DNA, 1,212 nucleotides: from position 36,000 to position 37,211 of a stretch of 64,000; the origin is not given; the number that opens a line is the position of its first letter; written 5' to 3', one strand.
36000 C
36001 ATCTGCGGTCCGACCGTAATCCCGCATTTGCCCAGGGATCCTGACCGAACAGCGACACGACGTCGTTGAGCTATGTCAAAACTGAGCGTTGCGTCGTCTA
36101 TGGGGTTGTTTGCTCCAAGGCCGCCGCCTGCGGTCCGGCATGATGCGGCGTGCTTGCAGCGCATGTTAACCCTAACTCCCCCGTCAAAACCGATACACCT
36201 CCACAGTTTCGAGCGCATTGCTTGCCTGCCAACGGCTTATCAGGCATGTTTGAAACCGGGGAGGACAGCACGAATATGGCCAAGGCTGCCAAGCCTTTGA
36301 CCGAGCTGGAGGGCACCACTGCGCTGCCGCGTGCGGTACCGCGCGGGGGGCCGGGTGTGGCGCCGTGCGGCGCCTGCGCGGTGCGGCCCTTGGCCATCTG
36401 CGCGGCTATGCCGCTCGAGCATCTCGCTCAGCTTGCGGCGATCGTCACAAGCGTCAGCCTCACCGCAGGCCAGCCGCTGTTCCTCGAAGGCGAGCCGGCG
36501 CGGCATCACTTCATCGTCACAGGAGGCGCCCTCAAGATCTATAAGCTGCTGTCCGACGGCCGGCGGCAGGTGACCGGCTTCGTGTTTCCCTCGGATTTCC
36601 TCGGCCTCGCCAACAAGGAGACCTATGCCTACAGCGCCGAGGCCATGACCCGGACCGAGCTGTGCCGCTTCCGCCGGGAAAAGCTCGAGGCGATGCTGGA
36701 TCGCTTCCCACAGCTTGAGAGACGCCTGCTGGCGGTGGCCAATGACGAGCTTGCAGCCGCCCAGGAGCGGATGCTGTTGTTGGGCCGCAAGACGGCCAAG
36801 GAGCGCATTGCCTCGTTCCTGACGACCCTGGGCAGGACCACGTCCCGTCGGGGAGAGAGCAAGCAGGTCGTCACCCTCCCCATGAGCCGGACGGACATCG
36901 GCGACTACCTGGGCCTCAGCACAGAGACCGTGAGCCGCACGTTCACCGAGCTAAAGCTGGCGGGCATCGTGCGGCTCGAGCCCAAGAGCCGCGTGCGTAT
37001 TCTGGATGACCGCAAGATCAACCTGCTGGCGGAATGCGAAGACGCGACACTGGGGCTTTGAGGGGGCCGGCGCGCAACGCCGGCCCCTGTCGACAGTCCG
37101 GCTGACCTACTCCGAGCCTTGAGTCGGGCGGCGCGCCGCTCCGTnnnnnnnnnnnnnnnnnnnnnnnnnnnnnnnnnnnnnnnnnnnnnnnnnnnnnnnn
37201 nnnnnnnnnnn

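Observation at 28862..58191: Seven perfect TTGA-N6-TCAA (FixK/FNR-type) boxes define an apparent oxygen-responsive regulon over usp, CBS, ppk1, ppk2, CNNM and pit genes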

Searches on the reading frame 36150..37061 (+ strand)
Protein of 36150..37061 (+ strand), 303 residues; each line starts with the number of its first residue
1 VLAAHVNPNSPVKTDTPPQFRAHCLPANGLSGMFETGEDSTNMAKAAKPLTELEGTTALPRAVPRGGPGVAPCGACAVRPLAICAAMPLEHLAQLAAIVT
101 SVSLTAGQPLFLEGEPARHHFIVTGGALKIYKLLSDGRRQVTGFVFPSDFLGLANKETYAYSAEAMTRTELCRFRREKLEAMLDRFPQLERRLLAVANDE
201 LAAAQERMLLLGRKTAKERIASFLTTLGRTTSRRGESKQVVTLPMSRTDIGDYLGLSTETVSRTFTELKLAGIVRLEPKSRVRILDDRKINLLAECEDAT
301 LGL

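Call 6: search_protein_families(library=pfam, proteins=[window:36150-37061:+])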
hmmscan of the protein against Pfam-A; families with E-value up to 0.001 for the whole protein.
window:36150-37061:+ (303 aa): 3 families
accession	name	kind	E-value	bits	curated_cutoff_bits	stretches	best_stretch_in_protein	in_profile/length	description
PF00027.35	cNMP_binding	-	1.9e-17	63.4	27.5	1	102-185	2-88/89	Cyclic nucleotide-binding domain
PF13545.12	HTH_Crp_2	-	5.2e-16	58.8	27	1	218-286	1-63/70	Crp-like helix-turn-helix domain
PF00325.26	Crp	-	1.4e-11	44.3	21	1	243-271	1-29/32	Bacterial regulatory proteins, crp family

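Call 16: search_solved_structures(query=window:36150-37061:+, show_alignments=3)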
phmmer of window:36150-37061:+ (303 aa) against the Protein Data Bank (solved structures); distinct sequences matched with E-value up to 0.001: 58.
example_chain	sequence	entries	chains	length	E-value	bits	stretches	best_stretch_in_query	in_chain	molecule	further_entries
4i2o_A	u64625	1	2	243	1.8e-35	125.9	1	96-284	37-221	FixK2 protein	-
9qlt_A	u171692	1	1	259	1.5e-27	99.9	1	63-272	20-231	FNR type regulator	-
9qll_A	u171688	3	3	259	9.4e-27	97.3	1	62-272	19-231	FNR type regulator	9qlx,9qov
5cvr_A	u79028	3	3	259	1.1e-26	97.2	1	63-272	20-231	FNR type regulator | FNR regulator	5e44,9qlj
9qly_A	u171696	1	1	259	2.7e-26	95.8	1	63-272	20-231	FNR type regulator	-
9qmc_A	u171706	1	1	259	2.8e-26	95.8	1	63-272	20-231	FNR type regulator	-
8qto_A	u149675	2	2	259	9.4e-26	94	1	63-272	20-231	FNR type regulator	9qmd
3h3z_A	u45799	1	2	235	5.1e-13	52.3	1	81-275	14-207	Cyclic nucleotide-binding protein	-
3fx3_A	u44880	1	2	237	5.4e-13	52.2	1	81-275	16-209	Cyclic nucleotide-binding protein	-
3dkw_A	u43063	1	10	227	6.5e-13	51.9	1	91-290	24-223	DNR protein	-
3h3u_A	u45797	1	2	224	2.5e-12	50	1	92-288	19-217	PROBABLE TRANSCRIPTIONAL REGULATORY PROTEIN (PROBABLY CRP/FNR-FAMILY)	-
3mzh_A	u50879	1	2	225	2.5e-12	50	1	92-288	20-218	PROBABLE TRANSCRIPTIONAL REGULATORY PROTEIN (PROBABLY CRP/FNR-FAMILY)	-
3d0s_A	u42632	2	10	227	2.5e-12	50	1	92-288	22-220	TRANSCRIPTIONAL REGULATORY PROTEIN | PROBABLE TRANSCRIPTIONAL REGULATORY PROTEIN (PROBABLY CRP/ FNR-FAMILY)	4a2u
3i54_A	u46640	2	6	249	3.5e-12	49.5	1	92-288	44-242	Transcriptional regulator, Crp/Fnr family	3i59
2pqq_A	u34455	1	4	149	2e-09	40.5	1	82-198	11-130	Putative transcriptional regulator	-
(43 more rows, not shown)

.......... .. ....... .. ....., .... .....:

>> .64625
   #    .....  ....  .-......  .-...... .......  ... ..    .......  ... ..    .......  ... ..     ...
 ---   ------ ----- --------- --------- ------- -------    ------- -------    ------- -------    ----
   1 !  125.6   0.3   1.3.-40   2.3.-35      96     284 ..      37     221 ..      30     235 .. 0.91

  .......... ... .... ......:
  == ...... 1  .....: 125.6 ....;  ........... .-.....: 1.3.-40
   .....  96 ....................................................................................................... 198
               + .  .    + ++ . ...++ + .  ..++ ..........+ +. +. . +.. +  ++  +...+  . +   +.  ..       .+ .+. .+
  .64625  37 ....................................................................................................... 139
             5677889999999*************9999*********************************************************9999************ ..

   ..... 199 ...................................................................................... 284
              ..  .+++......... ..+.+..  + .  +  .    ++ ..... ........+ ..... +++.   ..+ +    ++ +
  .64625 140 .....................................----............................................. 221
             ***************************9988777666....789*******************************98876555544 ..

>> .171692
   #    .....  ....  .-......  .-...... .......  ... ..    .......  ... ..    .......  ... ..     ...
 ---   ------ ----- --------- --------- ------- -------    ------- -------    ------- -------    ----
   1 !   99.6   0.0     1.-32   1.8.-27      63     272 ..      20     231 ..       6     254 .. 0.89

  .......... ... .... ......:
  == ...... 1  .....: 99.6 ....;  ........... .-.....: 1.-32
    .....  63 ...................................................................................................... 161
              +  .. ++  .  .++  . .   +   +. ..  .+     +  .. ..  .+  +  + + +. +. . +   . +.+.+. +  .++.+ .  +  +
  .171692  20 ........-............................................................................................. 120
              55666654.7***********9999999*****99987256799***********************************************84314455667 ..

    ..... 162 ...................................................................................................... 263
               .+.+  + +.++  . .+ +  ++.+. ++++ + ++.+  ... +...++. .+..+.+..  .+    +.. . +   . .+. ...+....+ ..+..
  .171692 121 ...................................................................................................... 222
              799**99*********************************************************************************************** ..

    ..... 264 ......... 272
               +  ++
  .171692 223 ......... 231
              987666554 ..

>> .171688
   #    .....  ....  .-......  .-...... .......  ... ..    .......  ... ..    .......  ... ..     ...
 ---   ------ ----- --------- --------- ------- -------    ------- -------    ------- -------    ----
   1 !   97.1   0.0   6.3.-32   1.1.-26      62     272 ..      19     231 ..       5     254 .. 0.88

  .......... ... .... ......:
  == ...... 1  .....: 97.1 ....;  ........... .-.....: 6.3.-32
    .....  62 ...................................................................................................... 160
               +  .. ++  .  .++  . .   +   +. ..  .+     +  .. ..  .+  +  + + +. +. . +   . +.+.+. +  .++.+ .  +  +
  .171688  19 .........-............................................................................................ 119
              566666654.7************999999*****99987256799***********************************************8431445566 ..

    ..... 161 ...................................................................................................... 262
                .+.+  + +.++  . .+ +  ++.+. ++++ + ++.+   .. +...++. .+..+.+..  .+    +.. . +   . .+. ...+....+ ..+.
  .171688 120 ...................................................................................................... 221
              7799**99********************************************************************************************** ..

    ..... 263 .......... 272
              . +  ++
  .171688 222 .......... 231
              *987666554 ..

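Call 23: search_protein_families(library=ncbifam, proteins=[window:36246-37061:+], max_evalue=0.001)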
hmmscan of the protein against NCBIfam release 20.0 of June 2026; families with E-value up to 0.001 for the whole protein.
window:36246-37061:+ (271 aa): 12 families
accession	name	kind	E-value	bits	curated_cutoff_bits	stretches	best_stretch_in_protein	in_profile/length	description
NF045989.1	TransRegFnrLRhodb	equivalog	3.6e-54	183.6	300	1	40-258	9-231/245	transcriptional regulator FnrL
NF050806.1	TransRegFixKCaul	equivalog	1.5e-40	138.8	300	1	64-258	20-210/215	transcriptional regulator FixK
NF008365.0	PRK11161.1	subfamily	1.1e-33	116.6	228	1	40-263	19-244/250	fumarate/nitrate reduction transcriptional regulator Fnr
NF006901.0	PRK09392.1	equivalog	3.7e-11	42.8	211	1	45-263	8-222/236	transcriptional activator FtrB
NF052518.1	TransRegLdrP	equivalog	2.1e-10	40.9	300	1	78-254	10-180/195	transcriptional regulator LdrP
NF053664.1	TransRegPtrACyano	equivalog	1e-08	34.7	300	1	70-252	15-190/196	Crp/Fnr family transcriptional regulator PtrA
NF058543.1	ActPatMycb56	equivalog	8e-07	28.2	460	1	50-171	2-124/317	acetyltransferase Pat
TIGR03697.1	NtcA_cyano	equivalog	1e-06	28.6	244.95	1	75-254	1-184/193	global nitrogen regulator NtcA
NF041163.2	encap_f2b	equivalog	1.4e-06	27.7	400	1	58-170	86-202/450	family 2B encapsulin nanocompartment shell protein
NF008732.0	PRK11753.1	equivalog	1.9e-06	27.5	266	1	74-248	30-207/214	cAMP-activated global transcriptional regulator CRP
NF010499.0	PRK13918.1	equivalog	4.8e-05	23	274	1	64-243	9-183/205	CRP/FNR family transcriptional regulator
NF050815.1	TransActFtrBCaul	equivalog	0.00058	19.2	300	0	181-240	148-203/251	transcriptional activator FtrB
